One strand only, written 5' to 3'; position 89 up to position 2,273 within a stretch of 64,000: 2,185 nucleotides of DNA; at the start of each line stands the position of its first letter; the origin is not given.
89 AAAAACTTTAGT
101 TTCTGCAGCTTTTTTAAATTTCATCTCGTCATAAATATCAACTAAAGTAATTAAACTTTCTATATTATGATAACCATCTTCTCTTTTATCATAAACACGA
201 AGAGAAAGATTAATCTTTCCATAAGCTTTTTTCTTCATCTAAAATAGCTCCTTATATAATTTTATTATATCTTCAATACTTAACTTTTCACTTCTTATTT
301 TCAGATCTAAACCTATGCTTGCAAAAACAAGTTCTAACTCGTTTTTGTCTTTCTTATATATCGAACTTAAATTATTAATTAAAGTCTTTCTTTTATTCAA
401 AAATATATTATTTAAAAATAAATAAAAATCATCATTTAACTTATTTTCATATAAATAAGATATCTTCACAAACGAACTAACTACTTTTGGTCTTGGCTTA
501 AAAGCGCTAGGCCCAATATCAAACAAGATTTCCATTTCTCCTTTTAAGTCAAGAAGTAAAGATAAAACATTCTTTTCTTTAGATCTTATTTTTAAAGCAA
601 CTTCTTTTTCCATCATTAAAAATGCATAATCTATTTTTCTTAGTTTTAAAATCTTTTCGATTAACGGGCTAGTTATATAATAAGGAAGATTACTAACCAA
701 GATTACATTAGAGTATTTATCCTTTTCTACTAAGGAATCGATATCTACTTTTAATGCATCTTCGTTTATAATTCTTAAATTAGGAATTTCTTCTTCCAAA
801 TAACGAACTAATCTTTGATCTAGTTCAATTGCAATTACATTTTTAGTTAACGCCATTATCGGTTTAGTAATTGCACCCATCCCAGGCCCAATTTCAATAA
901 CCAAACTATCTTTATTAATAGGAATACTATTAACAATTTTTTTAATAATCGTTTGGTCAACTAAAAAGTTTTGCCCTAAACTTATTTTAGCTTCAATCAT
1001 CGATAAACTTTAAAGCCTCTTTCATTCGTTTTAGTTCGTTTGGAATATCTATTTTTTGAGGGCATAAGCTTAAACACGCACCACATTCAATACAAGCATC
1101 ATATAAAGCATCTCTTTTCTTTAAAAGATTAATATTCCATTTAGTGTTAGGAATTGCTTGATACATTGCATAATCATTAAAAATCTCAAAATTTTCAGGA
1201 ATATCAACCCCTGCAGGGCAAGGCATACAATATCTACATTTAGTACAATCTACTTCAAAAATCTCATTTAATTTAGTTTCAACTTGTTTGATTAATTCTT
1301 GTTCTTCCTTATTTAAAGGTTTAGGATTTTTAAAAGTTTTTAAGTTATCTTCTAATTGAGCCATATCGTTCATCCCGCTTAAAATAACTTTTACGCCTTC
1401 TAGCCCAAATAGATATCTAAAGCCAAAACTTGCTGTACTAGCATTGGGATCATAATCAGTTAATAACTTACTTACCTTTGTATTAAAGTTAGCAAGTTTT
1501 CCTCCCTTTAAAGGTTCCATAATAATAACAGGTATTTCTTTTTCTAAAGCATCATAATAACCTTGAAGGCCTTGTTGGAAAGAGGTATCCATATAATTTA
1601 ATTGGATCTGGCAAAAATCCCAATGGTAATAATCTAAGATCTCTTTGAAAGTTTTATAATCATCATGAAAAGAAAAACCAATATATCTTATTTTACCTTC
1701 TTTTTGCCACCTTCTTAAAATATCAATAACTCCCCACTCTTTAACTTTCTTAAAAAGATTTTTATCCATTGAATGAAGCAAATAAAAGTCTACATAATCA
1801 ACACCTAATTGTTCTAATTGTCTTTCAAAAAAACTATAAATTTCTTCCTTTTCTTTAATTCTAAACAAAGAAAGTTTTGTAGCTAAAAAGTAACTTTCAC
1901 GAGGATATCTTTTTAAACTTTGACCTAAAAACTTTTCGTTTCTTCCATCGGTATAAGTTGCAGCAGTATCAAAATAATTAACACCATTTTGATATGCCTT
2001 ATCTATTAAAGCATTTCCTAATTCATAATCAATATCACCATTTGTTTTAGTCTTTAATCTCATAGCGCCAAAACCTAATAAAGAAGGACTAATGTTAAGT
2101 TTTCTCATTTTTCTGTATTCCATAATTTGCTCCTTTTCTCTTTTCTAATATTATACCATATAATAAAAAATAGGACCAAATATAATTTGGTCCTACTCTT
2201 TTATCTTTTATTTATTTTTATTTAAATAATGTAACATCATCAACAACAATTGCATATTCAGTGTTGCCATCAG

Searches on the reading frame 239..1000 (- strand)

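Call 76: search_protein_families(library=pfam, proteins=[window:239-1000:-], max_evalue=0.00001)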
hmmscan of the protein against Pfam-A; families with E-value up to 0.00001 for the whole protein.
window:239-1000:- (253 aa): 1 family
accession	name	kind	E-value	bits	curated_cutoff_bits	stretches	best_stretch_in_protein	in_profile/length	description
PF00398.26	RrnaAD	-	1.2e-47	162.7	24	1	3-252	3-261/263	Ribosomal RNA adenine dimethylase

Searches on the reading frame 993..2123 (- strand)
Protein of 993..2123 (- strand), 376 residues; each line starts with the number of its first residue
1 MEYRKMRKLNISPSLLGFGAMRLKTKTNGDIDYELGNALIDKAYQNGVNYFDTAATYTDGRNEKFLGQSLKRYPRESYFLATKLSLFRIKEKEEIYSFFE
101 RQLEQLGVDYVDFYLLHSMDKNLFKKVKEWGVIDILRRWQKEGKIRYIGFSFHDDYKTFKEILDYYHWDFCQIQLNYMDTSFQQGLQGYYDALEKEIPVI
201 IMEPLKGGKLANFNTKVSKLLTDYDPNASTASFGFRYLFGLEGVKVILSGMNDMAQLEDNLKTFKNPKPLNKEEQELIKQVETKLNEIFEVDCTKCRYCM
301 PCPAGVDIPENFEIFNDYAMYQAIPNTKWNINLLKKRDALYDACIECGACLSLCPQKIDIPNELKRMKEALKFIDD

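Call 76: search_protein_families(library=pfam, proteins=[window:993-2123:-], max_evalue=0.00001)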
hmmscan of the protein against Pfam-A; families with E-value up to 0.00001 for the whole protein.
window:993-2123:- (376 aa): 5 families
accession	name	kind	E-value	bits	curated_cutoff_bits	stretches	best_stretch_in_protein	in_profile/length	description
PF00248.27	Aldo_ket_red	-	9.3e-40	136.9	24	1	16-281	2-289/291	Aldo/keto reductase family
PF13187.11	Fer4_9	-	1.2e-10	41.7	27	1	292-357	1-50/52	4Fe-4S dicluster domain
PF13746.11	Fer4_18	-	3e-07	31.1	27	0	336-364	53-81/114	4Fe-4S dicluster domain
PF13534.11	Fer4_17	-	6.2e-07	30.3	22.2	1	293-359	2-61/61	4Fe-4S dicluster domain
PF13183.11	Fer4_8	-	1.1e-06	29.5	27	1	292-358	4-68/68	4Fe-4S dicluster domain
